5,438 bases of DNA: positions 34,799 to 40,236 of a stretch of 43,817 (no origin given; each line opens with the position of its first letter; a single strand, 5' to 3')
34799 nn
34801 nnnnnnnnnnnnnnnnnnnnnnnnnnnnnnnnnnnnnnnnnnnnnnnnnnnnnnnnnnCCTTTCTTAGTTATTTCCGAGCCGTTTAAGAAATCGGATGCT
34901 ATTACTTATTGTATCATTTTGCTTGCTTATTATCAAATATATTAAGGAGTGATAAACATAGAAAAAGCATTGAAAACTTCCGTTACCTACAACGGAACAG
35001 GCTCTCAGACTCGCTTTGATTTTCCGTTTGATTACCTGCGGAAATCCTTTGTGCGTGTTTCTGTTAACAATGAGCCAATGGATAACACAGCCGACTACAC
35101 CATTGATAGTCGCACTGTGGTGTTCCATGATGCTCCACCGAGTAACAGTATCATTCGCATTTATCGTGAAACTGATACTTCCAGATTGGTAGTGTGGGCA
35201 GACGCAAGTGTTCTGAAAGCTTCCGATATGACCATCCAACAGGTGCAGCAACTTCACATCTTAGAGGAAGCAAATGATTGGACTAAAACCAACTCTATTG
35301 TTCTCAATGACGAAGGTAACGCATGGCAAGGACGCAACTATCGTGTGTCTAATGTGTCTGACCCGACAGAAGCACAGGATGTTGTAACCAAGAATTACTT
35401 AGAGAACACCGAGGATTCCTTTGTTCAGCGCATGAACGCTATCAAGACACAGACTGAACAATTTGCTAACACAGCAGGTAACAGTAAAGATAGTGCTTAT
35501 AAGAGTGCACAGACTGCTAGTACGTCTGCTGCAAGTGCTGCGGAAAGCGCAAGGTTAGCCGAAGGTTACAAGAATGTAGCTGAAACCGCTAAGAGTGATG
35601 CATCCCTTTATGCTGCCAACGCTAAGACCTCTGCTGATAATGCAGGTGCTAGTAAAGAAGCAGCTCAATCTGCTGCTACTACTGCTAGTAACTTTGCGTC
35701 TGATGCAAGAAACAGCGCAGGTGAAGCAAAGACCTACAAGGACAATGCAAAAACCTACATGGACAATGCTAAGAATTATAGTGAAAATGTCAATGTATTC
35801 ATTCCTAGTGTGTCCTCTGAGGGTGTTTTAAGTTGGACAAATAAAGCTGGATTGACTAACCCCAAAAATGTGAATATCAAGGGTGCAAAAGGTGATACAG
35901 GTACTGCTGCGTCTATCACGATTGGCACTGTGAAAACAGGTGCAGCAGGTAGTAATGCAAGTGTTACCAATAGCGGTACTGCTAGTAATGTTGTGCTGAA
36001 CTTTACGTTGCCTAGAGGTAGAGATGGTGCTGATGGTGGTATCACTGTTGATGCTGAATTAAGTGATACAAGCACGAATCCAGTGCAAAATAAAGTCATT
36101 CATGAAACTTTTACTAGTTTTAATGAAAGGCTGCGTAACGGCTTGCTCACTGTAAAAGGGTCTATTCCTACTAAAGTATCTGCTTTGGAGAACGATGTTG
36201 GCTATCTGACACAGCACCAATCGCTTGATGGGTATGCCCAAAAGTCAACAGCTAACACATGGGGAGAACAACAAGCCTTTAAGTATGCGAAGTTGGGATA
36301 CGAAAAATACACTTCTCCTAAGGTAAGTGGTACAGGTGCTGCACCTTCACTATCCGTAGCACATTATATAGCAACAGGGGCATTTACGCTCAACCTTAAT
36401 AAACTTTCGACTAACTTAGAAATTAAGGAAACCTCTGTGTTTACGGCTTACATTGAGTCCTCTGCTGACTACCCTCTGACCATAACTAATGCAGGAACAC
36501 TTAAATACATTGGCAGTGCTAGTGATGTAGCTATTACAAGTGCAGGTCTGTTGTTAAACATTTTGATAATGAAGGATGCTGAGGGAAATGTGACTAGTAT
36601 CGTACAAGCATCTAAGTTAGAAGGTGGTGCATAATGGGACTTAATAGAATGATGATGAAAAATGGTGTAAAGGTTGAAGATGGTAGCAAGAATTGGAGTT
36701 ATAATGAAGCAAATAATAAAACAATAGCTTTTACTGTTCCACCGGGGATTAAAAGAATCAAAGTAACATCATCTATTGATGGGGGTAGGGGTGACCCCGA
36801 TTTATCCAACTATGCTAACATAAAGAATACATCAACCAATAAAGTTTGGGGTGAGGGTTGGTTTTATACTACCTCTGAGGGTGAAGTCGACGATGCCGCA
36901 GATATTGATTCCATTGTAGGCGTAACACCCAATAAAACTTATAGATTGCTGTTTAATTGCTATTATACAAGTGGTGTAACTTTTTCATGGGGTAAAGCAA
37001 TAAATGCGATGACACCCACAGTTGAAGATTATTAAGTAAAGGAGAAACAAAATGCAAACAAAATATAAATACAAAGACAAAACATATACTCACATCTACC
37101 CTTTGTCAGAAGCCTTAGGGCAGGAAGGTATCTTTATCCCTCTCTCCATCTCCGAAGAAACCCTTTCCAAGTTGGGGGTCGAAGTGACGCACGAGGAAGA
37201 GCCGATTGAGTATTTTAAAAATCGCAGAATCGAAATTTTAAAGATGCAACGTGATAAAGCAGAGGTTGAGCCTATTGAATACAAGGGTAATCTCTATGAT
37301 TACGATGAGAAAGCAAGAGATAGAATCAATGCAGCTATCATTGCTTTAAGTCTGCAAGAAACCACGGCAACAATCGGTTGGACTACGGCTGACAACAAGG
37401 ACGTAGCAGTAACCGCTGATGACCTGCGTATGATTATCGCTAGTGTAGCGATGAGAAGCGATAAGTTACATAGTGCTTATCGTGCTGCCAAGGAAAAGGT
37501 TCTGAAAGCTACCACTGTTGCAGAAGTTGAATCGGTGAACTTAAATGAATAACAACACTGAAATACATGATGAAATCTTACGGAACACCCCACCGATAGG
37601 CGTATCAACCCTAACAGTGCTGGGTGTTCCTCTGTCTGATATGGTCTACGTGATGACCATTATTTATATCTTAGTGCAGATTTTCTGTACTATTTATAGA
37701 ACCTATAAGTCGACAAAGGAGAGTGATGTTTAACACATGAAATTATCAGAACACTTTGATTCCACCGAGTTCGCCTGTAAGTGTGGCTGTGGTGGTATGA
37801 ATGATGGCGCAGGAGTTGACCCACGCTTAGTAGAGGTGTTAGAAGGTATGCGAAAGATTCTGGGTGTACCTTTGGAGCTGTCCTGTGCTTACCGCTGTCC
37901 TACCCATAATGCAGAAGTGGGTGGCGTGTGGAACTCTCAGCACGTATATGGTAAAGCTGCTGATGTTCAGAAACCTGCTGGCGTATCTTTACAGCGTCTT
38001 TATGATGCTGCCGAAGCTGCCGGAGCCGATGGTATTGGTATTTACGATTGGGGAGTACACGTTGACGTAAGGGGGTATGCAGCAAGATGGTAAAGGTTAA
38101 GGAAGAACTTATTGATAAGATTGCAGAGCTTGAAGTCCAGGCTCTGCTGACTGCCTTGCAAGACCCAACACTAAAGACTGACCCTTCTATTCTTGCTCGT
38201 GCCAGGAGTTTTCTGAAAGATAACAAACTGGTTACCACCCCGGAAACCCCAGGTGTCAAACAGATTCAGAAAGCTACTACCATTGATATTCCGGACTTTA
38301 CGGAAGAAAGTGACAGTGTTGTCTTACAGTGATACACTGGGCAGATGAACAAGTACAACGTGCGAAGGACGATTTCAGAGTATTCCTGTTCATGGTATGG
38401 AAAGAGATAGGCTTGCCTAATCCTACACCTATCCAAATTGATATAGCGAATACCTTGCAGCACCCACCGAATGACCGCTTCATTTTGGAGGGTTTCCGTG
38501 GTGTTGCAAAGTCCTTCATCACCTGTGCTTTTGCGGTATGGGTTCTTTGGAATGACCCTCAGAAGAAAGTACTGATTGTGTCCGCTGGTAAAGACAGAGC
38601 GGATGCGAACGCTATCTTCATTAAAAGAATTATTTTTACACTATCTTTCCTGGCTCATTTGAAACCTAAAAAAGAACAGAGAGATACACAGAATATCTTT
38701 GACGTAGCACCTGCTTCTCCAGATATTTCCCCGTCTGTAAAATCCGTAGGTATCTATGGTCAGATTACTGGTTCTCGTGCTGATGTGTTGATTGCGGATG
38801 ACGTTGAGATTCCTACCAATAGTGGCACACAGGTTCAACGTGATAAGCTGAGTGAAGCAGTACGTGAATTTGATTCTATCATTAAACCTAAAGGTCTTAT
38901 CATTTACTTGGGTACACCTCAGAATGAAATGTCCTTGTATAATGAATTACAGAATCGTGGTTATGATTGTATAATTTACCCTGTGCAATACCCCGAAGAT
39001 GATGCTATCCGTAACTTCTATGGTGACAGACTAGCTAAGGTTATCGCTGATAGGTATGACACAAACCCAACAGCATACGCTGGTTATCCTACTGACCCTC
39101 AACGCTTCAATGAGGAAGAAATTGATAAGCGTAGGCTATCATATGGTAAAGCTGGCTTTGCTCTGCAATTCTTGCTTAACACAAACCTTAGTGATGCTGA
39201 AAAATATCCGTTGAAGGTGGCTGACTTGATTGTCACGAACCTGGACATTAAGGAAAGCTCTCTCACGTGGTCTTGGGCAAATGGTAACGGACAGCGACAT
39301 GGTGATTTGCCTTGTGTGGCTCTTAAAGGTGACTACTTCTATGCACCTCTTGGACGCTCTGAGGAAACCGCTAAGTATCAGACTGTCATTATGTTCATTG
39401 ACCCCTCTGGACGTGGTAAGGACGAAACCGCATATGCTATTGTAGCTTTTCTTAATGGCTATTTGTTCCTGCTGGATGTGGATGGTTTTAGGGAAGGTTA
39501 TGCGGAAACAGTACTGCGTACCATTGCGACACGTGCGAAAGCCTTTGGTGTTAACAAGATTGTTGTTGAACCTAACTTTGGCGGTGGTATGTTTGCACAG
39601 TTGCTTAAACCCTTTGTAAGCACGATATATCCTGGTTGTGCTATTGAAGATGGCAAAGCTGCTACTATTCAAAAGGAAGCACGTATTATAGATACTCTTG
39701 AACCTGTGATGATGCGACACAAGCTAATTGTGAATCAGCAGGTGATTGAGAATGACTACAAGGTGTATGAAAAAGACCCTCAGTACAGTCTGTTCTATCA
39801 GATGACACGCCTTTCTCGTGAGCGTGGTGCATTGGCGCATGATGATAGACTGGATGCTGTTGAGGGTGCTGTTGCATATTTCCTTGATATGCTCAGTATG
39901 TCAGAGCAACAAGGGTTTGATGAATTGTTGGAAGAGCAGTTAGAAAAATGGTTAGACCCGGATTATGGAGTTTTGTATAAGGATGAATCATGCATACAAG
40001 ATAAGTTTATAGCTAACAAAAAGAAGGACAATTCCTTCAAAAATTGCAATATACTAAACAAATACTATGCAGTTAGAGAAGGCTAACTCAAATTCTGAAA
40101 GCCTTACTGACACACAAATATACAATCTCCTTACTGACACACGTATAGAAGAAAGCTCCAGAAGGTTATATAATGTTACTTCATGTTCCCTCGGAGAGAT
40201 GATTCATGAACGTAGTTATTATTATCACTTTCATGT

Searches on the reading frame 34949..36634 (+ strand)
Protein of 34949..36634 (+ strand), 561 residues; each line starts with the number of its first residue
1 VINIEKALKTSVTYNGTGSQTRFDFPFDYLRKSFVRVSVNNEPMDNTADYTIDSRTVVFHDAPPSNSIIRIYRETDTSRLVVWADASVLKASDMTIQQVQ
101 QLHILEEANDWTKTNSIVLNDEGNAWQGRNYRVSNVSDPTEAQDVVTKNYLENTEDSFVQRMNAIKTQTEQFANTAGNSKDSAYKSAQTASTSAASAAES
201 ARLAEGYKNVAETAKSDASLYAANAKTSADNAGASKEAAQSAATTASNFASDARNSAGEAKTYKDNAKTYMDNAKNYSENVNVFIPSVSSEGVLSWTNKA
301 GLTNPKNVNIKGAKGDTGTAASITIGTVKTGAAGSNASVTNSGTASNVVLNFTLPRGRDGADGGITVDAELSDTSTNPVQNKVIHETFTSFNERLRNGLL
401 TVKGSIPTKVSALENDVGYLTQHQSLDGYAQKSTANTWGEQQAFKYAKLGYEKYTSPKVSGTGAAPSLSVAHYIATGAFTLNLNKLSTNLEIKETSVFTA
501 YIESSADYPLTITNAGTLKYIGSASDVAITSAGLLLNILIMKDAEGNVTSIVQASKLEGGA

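Call 10: search_protein_families(library=phrogs, proteins=[window:34949-36634:+], max_evalue=0.001)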
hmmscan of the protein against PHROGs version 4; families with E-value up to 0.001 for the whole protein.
window:34949-36634:+ (561 aa): 26 families (the best 25 are shown)
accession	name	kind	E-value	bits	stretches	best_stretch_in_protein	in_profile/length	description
phrog_13980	-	tail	2.6e-34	120.1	2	8-279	5-274/756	tail fiber protein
phrog_6256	-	tail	2.1e-33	117.3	1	6-275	3-277/686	tail fiber protein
phrog_9502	-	tail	9.7e-33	114.8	1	7-327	4-330/647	tail fiber protein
phrog_4242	-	tail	4.8e-24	86.6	1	8-307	5-339/628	tail fiber protein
phrog_26630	-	tail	1.8e-22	80.6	1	13-276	7-276/506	tail fiber protein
phrog_32829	-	tail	8.4e-16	58.2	1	10-289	5-299/840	tail fiber protein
phrog_17312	-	tail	1.6e-15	57.4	1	6-174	3-173/792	tail protein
phrog_13481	-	tail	1.9e-15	57.9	1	6-334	16-320/596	tail fiber protein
phrog_24786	-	tail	2.5e-15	56.5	1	6-157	3-156/903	tail fiber protein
phrog_1640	-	tail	4.4e-15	56.8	1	10-159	8-163/765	tail protein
phrog_6518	-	tail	2.4e-11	43.4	1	11-191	6-189/793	tail fiber protein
phrog_29288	-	unknown function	2.9e-11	42.6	1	10-160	4-157/1558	-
phrog_8460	-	tail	3e-11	43.3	1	9-211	1-200/780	tail fiber protein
phrog_31166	-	tail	2e-10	41.3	1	12-114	7-115/486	tail fiber protein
phrog_27277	-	tail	4e-09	36.2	1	10-165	4-173/734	tail spike protein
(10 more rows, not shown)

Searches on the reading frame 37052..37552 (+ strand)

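Call 10: search_protein_families(library=phrogs, proteins=[window:37052-37552:+], max_evalue=0.001)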
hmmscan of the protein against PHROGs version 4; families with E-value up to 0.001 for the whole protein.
window:37052-37552:+ (166 aa): 9 families
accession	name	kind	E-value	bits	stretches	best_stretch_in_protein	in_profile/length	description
phrog_2837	-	tail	2.4e-14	54.6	1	50-164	82-193/202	tail protein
phrog_1141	-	tail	9.5e-14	52.5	1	46-163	65-188/194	tail fiber protein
phrog_3811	-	unknown function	4.6e-13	50.3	1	34-163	64-195/200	-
phrog_8169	-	unknown function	7.5e-08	33.1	1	60-154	110-200/218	-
phrog_7703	-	unknown function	1.1e-07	32.7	1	49-163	142-262/268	-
phrog_1807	-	tail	5.7e-05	23.9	1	63-164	135-235/241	tail fiber protein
phrog_10508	-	tail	7.7e-05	23.6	1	54-128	49-121/159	tail fiber protein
phrog_11571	-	tail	0.00015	22.8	1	74-155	124-209/223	tail fiber protein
phrog_1348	-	tail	0.00021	22.1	1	79-165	90-176/224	tail fiber protein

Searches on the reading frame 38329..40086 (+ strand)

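Call 10: search_protein_families(library=phrogs, proteins=[window:38329-40086:+], max_evalue=0.001)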
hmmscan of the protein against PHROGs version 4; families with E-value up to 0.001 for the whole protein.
window:38329-40086:+ (585 aa): 5 families
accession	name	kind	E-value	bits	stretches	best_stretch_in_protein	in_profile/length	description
phrog_38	-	head and packaging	4.5e-119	400.2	1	7-533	266-718/760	terminase large subunit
phrog_17672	-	head and packaging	2.3e-72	245.1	1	30-362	48-390/395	terminase large subunit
phrog_15524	-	head and packaging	3e-62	211.4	1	353-545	5-200/249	terminase large subunit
phrog_4758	-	head and packaging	1.1e-31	111.1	1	10-222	14-234/243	terminase large subunit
phrog_2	-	head and packaging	6.3e-06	26.2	1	29-526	263-596/807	terminase large subunit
